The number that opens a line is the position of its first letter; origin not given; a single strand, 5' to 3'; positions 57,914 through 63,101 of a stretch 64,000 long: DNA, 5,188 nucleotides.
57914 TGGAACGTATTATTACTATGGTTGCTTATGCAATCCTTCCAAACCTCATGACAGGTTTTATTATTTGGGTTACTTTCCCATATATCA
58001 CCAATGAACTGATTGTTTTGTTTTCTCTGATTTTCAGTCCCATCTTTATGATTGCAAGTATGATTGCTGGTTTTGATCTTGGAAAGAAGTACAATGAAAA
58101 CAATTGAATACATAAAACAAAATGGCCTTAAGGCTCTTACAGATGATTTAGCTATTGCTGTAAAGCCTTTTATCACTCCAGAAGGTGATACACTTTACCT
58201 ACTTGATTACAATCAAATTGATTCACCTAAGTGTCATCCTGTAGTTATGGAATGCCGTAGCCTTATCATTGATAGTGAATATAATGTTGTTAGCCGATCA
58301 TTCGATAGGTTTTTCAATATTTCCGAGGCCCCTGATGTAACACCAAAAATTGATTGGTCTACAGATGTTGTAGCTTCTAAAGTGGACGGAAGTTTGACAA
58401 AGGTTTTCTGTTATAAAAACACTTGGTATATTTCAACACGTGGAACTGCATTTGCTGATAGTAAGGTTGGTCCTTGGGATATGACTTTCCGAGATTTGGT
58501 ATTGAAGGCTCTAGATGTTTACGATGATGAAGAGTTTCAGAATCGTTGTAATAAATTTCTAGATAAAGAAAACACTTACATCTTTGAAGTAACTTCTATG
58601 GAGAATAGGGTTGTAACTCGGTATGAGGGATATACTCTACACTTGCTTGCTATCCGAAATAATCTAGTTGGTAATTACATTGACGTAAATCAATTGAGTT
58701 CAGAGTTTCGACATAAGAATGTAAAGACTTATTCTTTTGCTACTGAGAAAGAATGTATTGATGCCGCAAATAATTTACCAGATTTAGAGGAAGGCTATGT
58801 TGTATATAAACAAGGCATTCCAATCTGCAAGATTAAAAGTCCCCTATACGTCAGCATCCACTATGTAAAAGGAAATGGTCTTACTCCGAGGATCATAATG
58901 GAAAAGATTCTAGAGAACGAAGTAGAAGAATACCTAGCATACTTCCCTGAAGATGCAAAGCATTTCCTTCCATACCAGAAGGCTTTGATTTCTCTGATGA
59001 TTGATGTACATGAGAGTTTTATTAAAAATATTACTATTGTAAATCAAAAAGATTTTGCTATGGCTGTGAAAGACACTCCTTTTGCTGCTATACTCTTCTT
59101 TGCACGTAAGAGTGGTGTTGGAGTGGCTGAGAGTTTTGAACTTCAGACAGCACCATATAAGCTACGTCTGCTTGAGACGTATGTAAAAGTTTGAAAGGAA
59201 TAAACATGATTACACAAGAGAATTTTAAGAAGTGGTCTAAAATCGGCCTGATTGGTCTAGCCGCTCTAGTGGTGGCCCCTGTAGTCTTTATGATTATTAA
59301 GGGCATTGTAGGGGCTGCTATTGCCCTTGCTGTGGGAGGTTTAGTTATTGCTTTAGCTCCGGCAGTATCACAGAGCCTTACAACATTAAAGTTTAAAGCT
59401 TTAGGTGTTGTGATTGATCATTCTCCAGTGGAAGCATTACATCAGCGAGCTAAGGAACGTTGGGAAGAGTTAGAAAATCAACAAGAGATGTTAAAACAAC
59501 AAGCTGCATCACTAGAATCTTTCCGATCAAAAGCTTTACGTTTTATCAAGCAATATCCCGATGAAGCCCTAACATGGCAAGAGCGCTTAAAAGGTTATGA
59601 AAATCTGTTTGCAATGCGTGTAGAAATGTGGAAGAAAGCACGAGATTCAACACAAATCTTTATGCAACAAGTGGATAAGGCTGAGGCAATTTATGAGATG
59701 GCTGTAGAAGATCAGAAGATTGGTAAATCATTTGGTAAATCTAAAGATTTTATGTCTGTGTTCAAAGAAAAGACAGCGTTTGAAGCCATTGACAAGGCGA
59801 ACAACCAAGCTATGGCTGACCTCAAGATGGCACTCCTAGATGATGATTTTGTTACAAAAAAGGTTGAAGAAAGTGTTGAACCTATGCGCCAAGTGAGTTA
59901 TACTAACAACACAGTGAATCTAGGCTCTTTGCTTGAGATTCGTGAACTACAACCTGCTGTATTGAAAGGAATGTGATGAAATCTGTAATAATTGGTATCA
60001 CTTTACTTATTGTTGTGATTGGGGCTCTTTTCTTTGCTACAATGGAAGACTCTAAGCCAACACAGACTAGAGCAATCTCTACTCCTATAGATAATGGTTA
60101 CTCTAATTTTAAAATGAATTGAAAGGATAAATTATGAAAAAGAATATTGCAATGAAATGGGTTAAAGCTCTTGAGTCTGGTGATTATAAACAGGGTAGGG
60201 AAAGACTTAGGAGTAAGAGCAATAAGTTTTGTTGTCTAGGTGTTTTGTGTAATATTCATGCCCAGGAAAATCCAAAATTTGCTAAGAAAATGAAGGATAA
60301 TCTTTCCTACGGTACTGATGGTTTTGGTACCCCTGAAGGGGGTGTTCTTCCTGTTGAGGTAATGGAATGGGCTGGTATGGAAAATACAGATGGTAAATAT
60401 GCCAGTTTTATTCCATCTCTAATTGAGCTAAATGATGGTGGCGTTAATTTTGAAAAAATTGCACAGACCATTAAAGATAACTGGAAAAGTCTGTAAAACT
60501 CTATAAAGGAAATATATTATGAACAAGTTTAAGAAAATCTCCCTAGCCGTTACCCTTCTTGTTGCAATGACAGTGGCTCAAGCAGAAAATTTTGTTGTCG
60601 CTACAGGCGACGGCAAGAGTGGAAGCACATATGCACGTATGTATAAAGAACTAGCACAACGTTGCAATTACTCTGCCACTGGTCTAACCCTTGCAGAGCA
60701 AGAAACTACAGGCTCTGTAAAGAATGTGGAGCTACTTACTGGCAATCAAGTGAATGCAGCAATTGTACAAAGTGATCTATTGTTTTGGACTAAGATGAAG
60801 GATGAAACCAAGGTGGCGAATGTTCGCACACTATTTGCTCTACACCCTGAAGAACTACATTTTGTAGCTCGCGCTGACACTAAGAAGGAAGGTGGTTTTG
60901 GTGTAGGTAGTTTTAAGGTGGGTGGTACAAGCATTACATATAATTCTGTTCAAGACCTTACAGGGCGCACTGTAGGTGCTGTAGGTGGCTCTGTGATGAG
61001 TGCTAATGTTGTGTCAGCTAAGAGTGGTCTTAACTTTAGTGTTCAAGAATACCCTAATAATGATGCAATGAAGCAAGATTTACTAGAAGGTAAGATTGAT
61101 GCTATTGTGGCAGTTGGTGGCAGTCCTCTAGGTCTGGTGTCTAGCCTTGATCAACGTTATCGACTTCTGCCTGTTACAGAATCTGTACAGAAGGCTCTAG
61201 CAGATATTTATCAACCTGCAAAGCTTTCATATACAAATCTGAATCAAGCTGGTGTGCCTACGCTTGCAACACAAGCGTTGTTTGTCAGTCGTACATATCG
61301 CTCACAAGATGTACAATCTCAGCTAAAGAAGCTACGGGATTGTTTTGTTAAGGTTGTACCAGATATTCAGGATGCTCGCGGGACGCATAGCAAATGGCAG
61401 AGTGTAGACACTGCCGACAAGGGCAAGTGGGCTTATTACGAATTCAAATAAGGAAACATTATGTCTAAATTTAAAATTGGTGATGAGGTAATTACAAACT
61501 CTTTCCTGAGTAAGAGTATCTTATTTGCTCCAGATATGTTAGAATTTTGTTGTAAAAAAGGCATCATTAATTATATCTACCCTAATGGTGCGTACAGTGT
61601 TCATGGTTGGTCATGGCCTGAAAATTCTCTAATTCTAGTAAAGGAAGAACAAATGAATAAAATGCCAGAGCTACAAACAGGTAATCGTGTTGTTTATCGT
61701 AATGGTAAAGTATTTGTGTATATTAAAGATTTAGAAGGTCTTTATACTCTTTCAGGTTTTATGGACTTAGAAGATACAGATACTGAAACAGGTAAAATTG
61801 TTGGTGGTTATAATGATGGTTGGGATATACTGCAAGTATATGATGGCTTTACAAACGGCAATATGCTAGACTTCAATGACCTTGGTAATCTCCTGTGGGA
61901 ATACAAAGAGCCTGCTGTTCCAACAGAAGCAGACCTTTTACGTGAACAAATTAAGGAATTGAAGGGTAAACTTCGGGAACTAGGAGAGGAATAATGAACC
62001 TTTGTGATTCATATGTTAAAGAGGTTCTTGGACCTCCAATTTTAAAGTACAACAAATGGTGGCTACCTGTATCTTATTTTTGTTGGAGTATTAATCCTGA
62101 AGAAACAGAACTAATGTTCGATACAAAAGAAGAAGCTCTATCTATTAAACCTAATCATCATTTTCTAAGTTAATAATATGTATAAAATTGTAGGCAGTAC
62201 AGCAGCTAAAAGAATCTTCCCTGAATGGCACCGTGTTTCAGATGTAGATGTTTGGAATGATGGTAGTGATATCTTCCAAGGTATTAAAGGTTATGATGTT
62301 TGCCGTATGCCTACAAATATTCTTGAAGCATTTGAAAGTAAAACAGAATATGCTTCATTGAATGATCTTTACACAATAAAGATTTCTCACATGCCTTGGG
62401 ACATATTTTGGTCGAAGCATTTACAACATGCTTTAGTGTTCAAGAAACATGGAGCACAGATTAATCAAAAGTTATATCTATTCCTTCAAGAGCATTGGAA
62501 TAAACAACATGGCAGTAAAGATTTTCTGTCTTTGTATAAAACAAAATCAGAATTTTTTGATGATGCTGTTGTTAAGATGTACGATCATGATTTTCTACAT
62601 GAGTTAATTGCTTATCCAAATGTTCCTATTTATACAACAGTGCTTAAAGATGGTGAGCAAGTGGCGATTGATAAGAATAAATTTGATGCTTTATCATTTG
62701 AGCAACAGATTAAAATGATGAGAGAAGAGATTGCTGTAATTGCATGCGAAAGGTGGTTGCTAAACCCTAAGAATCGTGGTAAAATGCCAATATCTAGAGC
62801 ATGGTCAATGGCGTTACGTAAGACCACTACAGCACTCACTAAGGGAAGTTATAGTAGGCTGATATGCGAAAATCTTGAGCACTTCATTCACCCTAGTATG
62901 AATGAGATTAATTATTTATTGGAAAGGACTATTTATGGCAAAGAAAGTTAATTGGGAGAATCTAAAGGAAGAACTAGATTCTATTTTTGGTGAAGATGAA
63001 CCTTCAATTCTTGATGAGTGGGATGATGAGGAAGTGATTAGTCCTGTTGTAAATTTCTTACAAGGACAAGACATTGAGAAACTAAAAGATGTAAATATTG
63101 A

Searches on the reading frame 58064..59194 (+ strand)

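Call 59: search_protein_families(library=pfam, proteins=[window:58064-59194:+], max_evalue=0.001)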
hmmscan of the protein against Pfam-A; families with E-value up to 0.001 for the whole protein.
window:58064-59194:+ (376 aa): 1 family
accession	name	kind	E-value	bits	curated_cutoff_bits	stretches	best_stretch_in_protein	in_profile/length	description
PF09511.15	RNA_lig_T4_1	-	5.3e-17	62.9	28.3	1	63-261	1-226/227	RNA ligase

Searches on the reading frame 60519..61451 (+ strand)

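Call 59: search_protein_families(library=pfam, proteins=[window:60519-61451:+], max_evalue=0.001)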
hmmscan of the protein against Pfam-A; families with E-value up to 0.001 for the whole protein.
window:60519-61451:+ (310 aa): 2 families
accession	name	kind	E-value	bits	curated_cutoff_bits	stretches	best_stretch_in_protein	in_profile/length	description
PF16868.10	NMT1_3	-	8.4e-11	42.5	27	1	33-269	5-243/289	NMT1-like family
PF09084.16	NMT1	-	2.1e-06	28.3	20.5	1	141-199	85-148/216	NMT1/THI5 like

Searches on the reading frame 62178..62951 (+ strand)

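Call 59: search_protein_families(library=pfam, proteins=[window:62178-62951:+], max_evalue=0.001)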
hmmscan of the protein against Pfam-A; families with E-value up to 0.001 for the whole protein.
window:62178-62951:+ (257 aa): 1 family
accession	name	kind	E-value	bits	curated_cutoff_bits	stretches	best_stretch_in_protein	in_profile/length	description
PF23940.1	DUF7275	-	2.8e-48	164.7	27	1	64-240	2-178/188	Domain of unknown function (DUF7275)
